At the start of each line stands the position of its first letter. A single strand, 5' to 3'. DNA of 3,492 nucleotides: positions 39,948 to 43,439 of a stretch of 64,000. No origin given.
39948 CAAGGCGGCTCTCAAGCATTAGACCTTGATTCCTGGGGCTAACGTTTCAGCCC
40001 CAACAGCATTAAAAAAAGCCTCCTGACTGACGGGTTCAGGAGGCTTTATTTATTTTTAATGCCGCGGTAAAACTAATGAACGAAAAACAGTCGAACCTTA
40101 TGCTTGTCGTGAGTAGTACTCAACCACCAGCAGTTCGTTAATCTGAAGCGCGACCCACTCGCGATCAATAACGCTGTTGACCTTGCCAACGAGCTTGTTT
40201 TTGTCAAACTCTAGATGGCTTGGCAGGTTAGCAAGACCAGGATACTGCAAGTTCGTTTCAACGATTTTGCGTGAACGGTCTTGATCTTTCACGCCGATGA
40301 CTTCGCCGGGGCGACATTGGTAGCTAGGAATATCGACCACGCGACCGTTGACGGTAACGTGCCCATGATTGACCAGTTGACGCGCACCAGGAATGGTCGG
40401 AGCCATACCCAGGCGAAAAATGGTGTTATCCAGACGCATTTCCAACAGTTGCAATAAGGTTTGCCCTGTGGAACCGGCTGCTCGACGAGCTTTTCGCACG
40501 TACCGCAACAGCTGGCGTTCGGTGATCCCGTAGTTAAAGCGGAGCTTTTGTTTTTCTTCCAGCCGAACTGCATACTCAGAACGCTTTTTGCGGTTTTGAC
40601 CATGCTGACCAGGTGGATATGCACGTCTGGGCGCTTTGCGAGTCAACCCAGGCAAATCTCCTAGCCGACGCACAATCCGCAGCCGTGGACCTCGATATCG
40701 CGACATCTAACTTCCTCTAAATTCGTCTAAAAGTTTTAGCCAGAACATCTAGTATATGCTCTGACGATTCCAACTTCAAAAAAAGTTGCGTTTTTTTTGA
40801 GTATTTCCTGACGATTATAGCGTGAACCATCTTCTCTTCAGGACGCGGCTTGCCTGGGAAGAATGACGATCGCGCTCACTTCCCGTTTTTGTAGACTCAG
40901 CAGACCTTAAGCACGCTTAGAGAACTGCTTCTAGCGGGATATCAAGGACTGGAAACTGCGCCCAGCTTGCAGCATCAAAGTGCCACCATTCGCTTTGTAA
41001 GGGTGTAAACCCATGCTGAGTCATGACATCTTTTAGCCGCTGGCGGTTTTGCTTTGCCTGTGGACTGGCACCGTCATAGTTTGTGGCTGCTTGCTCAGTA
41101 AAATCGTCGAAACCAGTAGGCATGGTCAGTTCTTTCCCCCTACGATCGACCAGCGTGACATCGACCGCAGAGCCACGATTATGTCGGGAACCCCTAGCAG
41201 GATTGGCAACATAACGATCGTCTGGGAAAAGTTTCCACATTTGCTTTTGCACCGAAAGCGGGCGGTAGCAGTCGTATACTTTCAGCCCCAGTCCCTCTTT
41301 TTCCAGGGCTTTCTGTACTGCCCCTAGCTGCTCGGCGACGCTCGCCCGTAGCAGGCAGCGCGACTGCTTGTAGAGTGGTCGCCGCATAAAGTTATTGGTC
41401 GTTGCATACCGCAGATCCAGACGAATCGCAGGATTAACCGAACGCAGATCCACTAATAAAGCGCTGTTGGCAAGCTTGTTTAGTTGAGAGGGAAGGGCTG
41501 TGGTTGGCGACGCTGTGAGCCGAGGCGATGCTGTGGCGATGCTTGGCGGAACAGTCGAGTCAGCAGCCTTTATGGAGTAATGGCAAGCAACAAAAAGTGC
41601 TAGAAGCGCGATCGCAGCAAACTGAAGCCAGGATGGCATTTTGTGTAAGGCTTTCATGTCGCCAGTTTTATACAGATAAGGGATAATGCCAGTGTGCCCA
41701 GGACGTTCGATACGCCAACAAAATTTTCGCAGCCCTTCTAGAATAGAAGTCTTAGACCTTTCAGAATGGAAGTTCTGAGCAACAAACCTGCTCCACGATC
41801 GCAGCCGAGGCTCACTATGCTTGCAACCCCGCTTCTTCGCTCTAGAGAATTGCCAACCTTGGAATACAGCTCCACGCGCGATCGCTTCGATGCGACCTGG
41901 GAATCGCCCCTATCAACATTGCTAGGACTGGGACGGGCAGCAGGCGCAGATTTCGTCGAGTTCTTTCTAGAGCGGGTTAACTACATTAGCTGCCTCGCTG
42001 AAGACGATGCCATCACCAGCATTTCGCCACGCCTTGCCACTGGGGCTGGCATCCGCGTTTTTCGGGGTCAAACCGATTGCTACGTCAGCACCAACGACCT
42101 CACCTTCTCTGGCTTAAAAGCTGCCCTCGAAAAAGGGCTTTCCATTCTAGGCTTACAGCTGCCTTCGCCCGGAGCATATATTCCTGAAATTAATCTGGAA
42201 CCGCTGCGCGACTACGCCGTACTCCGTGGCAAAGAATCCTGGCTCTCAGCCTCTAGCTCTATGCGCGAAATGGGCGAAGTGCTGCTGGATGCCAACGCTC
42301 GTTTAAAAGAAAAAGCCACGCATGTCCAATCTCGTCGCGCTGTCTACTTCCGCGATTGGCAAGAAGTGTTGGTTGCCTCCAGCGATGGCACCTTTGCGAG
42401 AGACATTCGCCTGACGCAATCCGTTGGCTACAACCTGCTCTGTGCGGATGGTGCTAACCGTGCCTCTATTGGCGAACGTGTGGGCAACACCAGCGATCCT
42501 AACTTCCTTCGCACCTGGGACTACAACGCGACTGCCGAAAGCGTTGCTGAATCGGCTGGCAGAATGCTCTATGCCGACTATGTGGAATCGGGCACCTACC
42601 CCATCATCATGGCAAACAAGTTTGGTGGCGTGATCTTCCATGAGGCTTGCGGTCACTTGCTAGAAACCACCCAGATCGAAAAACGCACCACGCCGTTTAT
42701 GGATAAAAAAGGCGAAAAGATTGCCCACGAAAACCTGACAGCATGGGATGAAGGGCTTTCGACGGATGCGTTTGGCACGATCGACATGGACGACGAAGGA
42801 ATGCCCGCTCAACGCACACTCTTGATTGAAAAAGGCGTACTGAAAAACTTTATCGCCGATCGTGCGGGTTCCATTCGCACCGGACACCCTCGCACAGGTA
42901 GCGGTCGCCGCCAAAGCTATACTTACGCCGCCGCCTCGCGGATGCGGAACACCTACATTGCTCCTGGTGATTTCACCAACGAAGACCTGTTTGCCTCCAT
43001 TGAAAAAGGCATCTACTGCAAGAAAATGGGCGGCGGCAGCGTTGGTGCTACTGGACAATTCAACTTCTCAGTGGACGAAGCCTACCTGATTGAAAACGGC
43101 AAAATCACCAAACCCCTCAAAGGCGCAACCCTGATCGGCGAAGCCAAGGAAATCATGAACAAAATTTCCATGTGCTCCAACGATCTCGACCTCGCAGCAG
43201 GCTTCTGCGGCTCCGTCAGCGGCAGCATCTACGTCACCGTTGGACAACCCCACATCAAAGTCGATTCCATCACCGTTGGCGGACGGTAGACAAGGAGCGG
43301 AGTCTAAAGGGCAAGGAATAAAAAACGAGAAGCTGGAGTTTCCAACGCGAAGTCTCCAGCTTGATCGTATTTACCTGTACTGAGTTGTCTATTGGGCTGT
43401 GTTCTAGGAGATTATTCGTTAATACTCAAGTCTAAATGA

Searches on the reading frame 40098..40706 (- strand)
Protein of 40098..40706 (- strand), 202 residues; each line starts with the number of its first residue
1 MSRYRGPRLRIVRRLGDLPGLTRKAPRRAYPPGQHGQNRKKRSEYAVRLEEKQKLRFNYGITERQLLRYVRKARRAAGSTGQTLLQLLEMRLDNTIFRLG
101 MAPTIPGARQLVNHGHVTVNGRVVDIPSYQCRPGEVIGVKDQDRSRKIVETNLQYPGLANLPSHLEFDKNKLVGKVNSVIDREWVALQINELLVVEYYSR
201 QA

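Call 84: search_protein_families(library=pfam, proteins=[window:40098-40706:-], max_evalue=0.001)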
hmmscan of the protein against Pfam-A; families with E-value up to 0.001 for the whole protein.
window:40098-40706:- (202 aa): 2 families
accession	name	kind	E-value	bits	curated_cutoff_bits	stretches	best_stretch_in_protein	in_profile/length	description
PF00163.24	Ribosomal_S4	-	5.3e-24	85.2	23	1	3-89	1-95/95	Ribosomal protein S4/S9 N-terminal domain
PF01479.30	S4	-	4.9e-20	71.4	22.8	1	90-137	1-48/48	S4 domain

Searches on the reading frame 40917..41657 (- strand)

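Call 84: search_protein_families(library=pfam, proteins=[window:40917-41657:-], max_evalue=0.001)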
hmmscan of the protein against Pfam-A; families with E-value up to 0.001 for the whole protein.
window:40917-41657:- (246 aa): 2 families
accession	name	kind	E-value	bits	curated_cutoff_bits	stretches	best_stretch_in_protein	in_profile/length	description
PF01427.22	Peptidase_M15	-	2.5e-40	138.9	27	1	66-230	3-185/199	D-ala-D-ala dipeptidase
PF02557.22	VanY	-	2.5e-07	31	25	1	102-193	3-85/132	D-alanyl-D-alanine carboxypeptidase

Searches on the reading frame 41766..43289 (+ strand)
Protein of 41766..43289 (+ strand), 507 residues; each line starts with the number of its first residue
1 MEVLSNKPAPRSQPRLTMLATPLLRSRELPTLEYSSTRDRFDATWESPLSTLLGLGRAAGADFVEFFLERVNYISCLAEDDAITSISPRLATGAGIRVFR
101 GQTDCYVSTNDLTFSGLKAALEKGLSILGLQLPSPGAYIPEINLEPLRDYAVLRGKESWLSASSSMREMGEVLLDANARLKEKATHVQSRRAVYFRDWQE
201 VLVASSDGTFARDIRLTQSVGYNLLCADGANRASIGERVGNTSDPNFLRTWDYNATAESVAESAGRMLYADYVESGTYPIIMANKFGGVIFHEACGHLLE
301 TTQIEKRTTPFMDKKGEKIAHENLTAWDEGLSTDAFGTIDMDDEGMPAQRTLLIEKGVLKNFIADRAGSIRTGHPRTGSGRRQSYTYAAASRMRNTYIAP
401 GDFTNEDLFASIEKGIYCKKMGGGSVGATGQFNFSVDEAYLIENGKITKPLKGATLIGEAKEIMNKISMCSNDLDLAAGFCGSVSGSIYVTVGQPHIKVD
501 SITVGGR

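Call 5: search_protein_families(library=pfam, proteins=[window:41766-43289:+], max_evalue=0.1)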
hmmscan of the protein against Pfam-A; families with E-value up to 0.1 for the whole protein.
window:41766-43289:+ (507 aa): 4 families
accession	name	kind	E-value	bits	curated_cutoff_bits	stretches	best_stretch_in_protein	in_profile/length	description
PF19289.4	PmbA_TldD_3rd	-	1.3e-60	204.7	22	1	275-506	1-220/220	PmbA/TldA metallopeptidase C-terminal domain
PF19290.4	PmbA_TldD_2nd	-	4.2e-07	30.8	20.9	1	171-268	13-109/109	PmbA/TldA metallopeptidase central domain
PF01523.21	PmbA_TldD_1st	-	1.8e-06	28.4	20.9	1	64-126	1-63/65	PmbA/TldA metallopeptidase domain 1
PF16056.10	DUF4799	-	0.071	12.7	27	0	148-210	290-346/375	Domain of unknown function (DUF4799)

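Call 9: find_related_loci(query=window:41766-43289:+, collection=genome_contigs, flank=10000)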
Query window:41766-43289:+ (507 aa) in genome_contigs; peptide patterns used: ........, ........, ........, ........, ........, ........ (x = any residue, [..] = any of these).
599 stretches matched a pattern (row limit reached: there are more); 556 encode a relative of the query (tblastn E <= 1e-3); the best 80 are kept; 80 distinct loci.
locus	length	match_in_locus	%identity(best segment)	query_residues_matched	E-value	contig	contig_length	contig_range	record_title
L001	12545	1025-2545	98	1-507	0e+0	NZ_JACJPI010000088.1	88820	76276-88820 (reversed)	Leptolyngbya sp. FACHB-321 contig88, whole genome shotgun sequence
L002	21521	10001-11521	97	1-507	0e+0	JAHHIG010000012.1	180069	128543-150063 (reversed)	MAG: Tildeniella nuda ZEHNDER 1965/U140 scaffold_97_c1, whole genome shotgun sequence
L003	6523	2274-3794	98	1-507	0e+0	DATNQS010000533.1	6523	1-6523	MAG TPA_asm: Candidatus Sericytochromatia bacterium isolate SMAG_U16513 k141_1190197, whole genome shotgun sequence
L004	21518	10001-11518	95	2-507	0e+0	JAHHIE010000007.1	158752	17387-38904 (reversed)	MAG: Stenomitos rutilans HA7619-LM2 scaffold_87_c1, whole genome shotgun sequence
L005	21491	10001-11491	96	11-507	0e+0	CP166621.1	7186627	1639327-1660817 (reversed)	MAG: Leptolyngbya sp. BL-A-14 chromosome, complete genome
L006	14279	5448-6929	96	14-507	0e+0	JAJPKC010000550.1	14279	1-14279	MAG: Oscillatoriales cyanobacterium Centralia_MAG_596 k107_8792668, whole genome shotgun sequence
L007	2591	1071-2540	90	18-507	0e+0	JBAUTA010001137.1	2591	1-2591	MAG: Kovacikia sp. isolate MFD02237_ilm_asm_bin5 k127_52383, whole genome shotgun sequence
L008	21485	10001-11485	87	13-507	0e+0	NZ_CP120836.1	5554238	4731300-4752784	Leptothermofonsia sp. ETS-13 chromosome, complete genome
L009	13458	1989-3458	88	18-507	0e+0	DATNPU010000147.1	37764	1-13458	MAG TPA_asm: Microcoleaceae cyanobacterium isolate SMAG_U16489 k141_2360246, whole genome shotgun sequence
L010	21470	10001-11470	87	18-507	0e+0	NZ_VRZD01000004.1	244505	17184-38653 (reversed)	MAG: Pantanalinema sp. GBBB05 NODE_19_length_244505_cov_7.189023, whole genome shotgun sequence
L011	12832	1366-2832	86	19-507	0e+0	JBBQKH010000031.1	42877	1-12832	MAG: Cyanobacteriota bacterium isolate Co_metawrap_621 Cmw_621_k141_1442548_length_42877_cov_31.9971, whole genome shotg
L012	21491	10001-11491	85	11-507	0e+0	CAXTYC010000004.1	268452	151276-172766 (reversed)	MAG TPA_asm: uncultured Chroococcidiopsis sp. isolate public_SRR1531569_metawrap_bin.6 genome assembly, contig: public_S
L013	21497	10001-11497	85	9-507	0e+0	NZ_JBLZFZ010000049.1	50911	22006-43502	Pantanalinema rosaneae CENA516 NODE_107_length_50970_cov_237.270195, whole genome shotgun sequence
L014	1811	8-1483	86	16-507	0e+0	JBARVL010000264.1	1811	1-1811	MAG: Crinalium sp. isolate MFD01170_ilm_asm_bin2 k127_266706, whole genome shotgun sequence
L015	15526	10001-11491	85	11-507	0e+0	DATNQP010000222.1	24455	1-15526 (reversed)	MAG TPA_asm: Leptolyngbyaceae cyanobacterium isolate SMAG_U16510 k141_152907, whole genome shotgun sequence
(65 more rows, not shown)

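Call 20: search_protein_families(library=pfam, proteins=[L002:11693-12958:-, L003:4363-5211:+, L002:13540-13959:+, L003:5527-5946:+, L003:5219-5530:+], max_evalue=1)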
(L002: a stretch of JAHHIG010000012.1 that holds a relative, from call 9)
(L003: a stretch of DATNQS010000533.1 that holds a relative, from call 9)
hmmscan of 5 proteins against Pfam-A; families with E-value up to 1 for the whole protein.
L002:11693-12958:- (421 aa): 1 family
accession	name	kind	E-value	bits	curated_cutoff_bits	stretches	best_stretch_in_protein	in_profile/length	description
PF13202.12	EF-hand_5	-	0.33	10.9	25.9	1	157-170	7-20/25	EF hand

L003:4363-5211:+ (282 aa): 3 families
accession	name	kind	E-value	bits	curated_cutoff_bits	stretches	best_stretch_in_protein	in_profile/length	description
PF20072.4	DUF6468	-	0.038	14.6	26.9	1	114-150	18-54/76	Domain of unknown function (DUF6468)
PF16526.10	CLZ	-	0.13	13.2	26.7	0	242-274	24-56/71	C-terminal leucine zipper domain of cyclic nucleotide-gated channels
PF07464.16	ApoLp-III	-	0.15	12.6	36.3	1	83-164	25-106/146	Apolipophorin-III precursor (apoLp-III)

L002:13540-13959:+ (139 aa): 3 families
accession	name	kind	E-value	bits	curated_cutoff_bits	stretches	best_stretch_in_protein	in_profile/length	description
PF01850.27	PIN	-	1.5e-06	29.3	23.6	1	7-127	4-115/120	PIN domain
PF22330.2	Rib_mS39_PPR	-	0.067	13.4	27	0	62-95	101-134/194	Small ribosomal subunit protein mS39, PPR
PF23524.2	MGAT4A_C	-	0.15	12.8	42.9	1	39-89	32-76/129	MGAT4 C-terminal domain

L003:5527-5946:+ (139 aa): 2 families
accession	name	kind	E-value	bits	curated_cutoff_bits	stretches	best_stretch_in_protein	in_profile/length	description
PF01850.27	PIN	-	2e-09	38.6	23.6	1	4-128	1-116/120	PIN domain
PF00496.27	SBP_bac_5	-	0.19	11.3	32.4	1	10-80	252-322/368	Bacterial extracellular solute-binding proteins, family 5 Middle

L003:5219-5530:+ (103 aa): 0 families

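Call 32: search_protein_families(library=pfam, proteins=[L004:11911-14565:-, L004:15077-16273:-, L004:16532-17689:+, L004:17844-19133:+, L005:11513-11932:+, L005:12094-12717:+, L005:12730-13557:+, L005:13801-14787:+, L005:15063-15707:+, L005:15880-16635:+], max_evalue=0.001)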
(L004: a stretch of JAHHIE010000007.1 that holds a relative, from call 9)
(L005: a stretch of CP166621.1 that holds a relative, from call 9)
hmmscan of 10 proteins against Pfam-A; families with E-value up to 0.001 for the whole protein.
L004:11911-14565:- (884 aa): 4 families
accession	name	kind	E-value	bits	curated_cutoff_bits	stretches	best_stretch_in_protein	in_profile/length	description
PF00263.26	Secretin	-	2.3e-35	122.1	27.5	1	611-780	5-168/169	Bacterial type II and III secretion system protein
PF03958.22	Secretin_N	-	1.1e-07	32.4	28.2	1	418-461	26-69/69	Bacterial type II/III secretion system short domain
PF07660.19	STN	-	3.4e-07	30.4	28.4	1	298-333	15-50/52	Secretin and TonB N terminus short domain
PF11741.13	AMIN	-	7.2e-07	29.7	20.5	1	52-117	16-80/101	AMIN domain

L004:15077-16273:- (398 aa): 7 families
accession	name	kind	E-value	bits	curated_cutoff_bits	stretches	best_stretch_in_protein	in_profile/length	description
PF00534.26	Glycos_transf_1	-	2.6e-44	151.2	26.4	1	203-365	6-170/172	Glycosyl transferases group 1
PF13692.12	Glyco_trans_1_4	-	3.7e-34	118.5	27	1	212-352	2-141/142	Glycosyl transferases group 1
PF13439.12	Glyco_transf_4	-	1.7e-26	93.7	28.5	1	17-189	1-169/170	Glycosyltransferase Family 4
PF13579.12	Glyco_trans_4_4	-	1.1e-21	78.3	29.7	1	18-185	1-158/158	Glycosyl transferase 4-like domain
PF20706.3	GT4-conflict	-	5.9e-15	55.6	26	1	93-378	80-382/385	Family 4 Glycosyltransferase in conflict systems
PF08323.17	Glyco_transf_5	-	9.8e-15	55.3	22.7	2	92-143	126-183/239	Starch synthase catalytic domain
PF13477.12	Glyco_trans_4_2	-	0.00036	21.2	23.4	1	23-133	12-115/139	Glycosyl transferase 4-like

L004:16532-17689:+ (385 aa): 1 family
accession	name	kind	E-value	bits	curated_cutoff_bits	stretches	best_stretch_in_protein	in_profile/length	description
PF00582.32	Usp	-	2.3e-29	103.2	24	2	13-185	5-141/141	Universal stress protein family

L004:17844-19133:+ (429 aa): 3 families
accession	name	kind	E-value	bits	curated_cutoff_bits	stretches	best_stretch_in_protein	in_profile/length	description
PF07689.18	KaiB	-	4.3e-29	100.5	27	1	24-105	1-82/82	KaiB domain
PF02518.31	HATPase_c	-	1.3e-28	100.1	26.4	1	318-426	2-109/111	Histidine kinase-, DNA gyrase B-, and HSP90-like ATPase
PF00512.31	HisKA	-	7.1e-11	42.4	26.9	1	197-271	2-66/66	His Kinase A (phospho-acceptor) domain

L005:11513-11932:+ (139 aa): 0 families

L005:12094-12717:+ (207 aa): 1 family
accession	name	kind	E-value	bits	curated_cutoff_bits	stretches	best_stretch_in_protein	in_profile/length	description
PF01694.28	Rhomboid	-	2.2e-24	86.7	22.6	1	68-198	7-141/143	Rhomboid domain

L005:12730-13557:+ (275 aa): 2 families
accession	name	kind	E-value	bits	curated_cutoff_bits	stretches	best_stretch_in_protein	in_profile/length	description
PF01370.27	Epimerase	-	9.4e-12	45.3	20.9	1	7-213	4-238/240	NAD dependent epimerase/dehydratase family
PF08338.16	DUF1731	-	6.6e-05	23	27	1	252-272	21-41/47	Domain of unknown function (DUF1731)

L005:13801-14787:+ (328 aa): 2 families
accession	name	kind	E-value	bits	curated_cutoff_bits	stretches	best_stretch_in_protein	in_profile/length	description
PF06968.18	BATS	-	1.8e-25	89.4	22.2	1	233-323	1-87/88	Biotin and Thiamin Synthesis associated domain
PF04055.27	Radical_SAM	-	1.3e-20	74.7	29.5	1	61-219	3-163/166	Radical SAM superfamily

L005:15063-15707:+ (214 aa): 0 families

L005:15880-16635:+ (251 aa): 1 family
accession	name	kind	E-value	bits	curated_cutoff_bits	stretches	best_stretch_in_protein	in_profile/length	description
PF03808.19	Glyco_tran_WecG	-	6.8e-57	192.4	27.4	1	66-233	1-167/168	Glycosyl transferase WecG/TagA/CpsF family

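Call 36: search_protein_families(library=padloc, proteins=[L002:11693-12958:-, L003:4363-5211:+, L003:5219-5530:+, L003:5527-5946:+, L002:13540-13959:+], max_evalue=1)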
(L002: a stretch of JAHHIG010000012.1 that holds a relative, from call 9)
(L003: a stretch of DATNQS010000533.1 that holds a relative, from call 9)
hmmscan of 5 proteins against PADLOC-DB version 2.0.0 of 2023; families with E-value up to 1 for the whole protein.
L002:11693-12958:- (421 aa): 0 families

L003:4363-5211:+ (282 aa): 1 family
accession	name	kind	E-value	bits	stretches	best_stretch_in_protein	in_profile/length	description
PDLC00595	ZorA1|ZorA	-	0.0059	13.5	1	7-137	270-398/487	MotA/ExbB/TolQ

L003:5219-5530:+ (103 aa): 0 families

L003:5527-5946:+ (139 aa): 0 families

L002:13540-13959:+ (139 aa): 0 families

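Call 78: find_homologous_proteins(query=L003:4363-5211:+, max_evalue=0.001)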
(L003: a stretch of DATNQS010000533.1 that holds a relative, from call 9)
Query L003:4363-5211:+ (282 aa): 24 proteins with E <= 0.001 among 1694 candidates.
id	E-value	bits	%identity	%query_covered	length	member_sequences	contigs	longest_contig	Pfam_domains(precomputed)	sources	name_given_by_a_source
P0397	6.8e-166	568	100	100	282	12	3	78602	-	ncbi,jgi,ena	ncbi:MAG TPA: hypothetical protein V6D34_13950 [Candidatus Sericytochromatia bacterium]|jgi:hypothet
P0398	1.6e-130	452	86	93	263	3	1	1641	-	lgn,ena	-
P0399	2.8e-110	386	68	99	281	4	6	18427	-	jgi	-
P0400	1.8e-109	383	67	99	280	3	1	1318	-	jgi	-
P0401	2.2e-109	383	68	99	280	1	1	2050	-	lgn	-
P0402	8.9e-107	374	67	100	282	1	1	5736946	-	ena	-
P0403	2.8e-106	373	67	99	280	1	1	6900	-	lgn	-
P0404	1.5e-100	354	63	99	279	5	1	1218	-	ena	-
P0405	9.0e-98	345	61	99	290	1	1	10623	-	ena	-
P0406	5.1e-96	339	70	84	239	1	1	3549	-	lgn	-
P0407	2.6e-95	337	59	99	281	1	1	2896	-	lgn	-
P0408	6.3e-92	326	57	99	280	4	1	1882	-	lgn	-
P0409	1.4e-91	325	57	98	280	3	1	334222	-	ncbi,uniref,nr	ncbi:hypothetical protein H6F76_17010 [Leptolyngbya sp. FACHB-321]|uniref:hypothetical protein n=1 T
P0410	1.1e-86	308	57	99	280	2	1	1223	-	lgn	-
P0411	2.4e-82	294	53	99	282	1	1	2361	-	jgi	jgi:hypothetical protein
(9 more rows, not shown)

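Call 79: find_encoding_contigs(protein=P0409, flank=5000, max_places=2)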
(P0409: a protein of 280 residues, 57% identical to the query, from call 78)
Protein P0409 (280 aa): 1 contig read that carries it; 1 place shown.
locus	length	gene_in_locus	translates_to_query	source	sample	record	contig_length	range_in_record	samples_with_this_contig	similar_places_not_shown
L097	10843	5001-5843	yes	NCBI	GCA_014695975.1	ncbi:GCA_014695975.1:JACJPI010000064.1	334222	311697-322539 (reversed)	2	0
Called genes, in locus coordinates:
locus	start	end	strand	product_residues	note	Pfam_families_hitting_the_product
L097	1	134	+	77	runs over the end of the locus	-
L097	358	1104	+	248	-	PF01569:PAP2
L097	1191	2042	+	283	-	PF00005:ABC_tran, PF13304:AAA_21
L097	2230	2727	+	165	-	PF04079:SMC_ScpB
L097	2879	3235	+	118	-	PF05542:DUF760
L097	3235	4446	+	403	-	PF14249:Tocopherol_cycl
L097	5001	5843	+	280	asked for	-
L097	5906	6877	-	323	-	PF01479:S4, PF00849:PseudoU_synth_2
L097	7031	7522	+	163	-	PF01724:DUF29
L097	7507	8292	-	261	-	PF00590:TP_methylase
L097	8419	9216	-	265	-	PF01903:CbiX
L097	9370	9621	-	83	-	-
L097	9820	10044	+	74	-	-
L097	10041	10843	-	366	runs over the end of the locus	PF05222:AlaDh_PNT_N, PF01262:AlaDh_PNT_C, PF02826:2-Hacid_dh_C (faint)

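Call 80: find_encoding_contigs(protein=P0399, flank=5000, max_places=3)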
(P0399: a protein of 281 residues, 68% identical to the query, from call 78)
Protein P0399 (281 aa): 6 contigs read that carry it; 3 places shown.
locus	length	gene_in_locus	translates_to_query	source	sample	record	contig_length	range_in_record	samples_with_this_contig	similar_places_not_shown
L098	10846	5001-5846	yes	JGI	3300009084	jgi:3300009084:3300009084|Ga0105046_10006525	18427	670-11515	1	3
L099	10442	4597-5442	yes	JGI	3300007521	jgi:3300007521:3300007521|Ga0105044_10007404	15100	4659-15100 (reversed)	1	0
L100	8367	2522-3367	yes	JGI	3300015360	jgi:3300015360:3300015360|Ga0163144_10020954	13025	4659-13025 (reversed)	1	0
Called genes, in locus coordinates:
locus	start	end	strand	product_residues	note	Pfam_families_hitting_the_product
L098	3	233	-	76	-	-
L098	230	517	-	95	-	-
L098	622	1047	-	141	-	PF02661:Fic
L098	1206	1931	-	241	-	PF01427:Peptidase_M15, PF02557:VanY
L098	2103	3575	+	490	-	PF01523:PmbA_TldD_1st (weak), PF19290:PmbA_TldD_2nd (weak), PF19289:PmbA_TldD_3rd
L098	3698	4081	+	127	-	PF14280:DUF4365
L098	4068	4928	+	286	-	-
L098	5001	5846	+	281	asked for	-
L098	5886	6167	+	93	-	-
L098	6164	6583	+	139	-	PF01850:PIN (weak)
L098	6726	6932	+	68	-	-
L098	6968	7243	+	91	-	PF01381:HTH_3, PF13413:HTH_25 (weak), PF13560:HTH_31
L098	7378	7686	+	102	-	-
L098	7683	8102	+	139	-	-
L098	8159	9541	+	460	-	PF01523:PmbA_TldD_1st, PF19290:PmbA_TldD_2nd, PF19289:PmbA_TldD_3rd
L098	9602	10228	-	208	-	-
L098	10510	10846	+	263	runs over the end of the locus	PF02698:DUF218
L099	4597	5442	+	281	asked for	-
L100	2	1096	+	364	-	?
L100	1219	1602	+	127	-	PF14280:DUF4365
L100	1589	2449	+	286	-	-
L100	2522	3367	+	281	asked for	-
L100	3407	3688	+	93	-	-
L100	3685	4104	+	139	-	PF01850:PIN (weak)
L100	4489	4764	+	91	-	PF01381:HTH_3, PF13413:HTH_25 (weak), PF13560:HTH_31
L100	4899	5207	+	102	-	-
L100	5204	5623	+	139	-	-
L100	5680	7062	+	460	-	PF01523:PmbA_TldD_1st, PF19290:PmbA_TldD_2nd, PF19289:PmbA_TldD_3rd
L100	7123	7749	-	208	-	-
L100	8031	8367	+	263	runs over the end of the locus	PF02698:DUF218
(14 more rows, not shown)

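Call 81: search_protein_families(library=padloc, proteins=[L098:3698-4081:+, L098:4068-4928:+, L098:5001-5846:+, L098:5886-6167:+, L098:6164-6583:+, L098:6726-6932:+, L098:6968-7243:+, L098:7378-7686:+, L098:7683-8102:+], max_evalue=0.1)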
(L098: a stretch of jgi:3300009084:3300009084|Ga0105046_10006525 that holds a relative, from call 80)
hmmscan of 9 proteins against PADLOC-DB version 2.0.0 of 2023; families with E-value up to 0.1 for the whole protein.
L098:3698-4081:+ (127 aa): 6 families
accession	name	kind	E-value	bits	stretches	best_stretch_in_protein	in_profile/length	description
PDLC02398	Aga_REase-PNTD1-PNTD2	-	3.9e-30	103.2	1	2-118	4-119/429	Class I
PDLC02415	Aga_REase-PNTD1-PNTD2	-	7.9e-19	65.8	1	4-119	5-120/423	Class I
PDLC04276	PDC-M02A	-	1.3e-05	23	1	30-116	46-135/184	-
PDLC04290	PDC-M02A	-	0.00021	19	1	20-114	19-118/170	-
PDLC04278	PDC-M02A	-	0.0022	16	1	1-121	1-122/167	-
PDLC04297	PDC-M02A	-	0.0064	14.3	1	11-122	9-121/165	-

L098:4068-4928:+ (286 aa): 0 families

L098:5001-5846:+ (281 aa): 0 families

L098:5886-6167:+ (93 aa): 0 families

L098:6164-6583:+ (139 aa): 0 families

L098:6726-6932:+ (68 aa): 0 families

L098:6968-7243:+ (91 aa): 15 families
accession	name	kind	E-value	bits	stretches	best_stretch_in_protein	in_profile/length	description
PDLC02926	HTH_VI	-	1.9e-10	38.8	1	34-82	5-53/92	-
PDLC03665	Control_protein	-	2.3e-08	32.2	1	35-85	13-64/77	control protein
PDLC04142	capH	-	4.1e-08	32.2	1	32-85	8-61/103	capH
PDLC03668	Control_protein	-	2.6e-05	22.7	1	29-77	7-55/79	control protein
PDLC04760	PDC-M64C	-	0.00027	19.3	1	31-87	27-83/93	-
PDLC03949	RmrA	-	0.00028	17.9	1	35-83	7-55/363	-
PDLC03945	RmrA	-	0.0018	15.5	1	35-74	7-46/394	-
PDLC03954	RmrA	-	0.0022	15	1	35-82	15-62/380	-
PDLC03951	RmrA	-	0.0025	14.9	1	25-83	4-61/400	-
PDLC03953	RmrA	-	0.0045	14.3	1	35-82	10-57/373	-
PDLC03952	RmrA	-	0.01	12.7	1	35-83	27-75/395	-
PDLC03664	Control_protein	-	0.011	14.1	1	30-82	13-65/74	control protein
PDLC03666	Control_protein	-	0.015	13.7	1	37-82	13-58/77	control protein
PDLC03671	Control_protein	-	0.022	13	1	35-82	19-66/84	control protein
PDLC04757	PDC-M64B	-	0.025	12.6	1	13-87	15-86/128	-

L098:7378-7686:+ (102 aa): 0 families

L098:7683-8102:+ (139 aa): 0 families
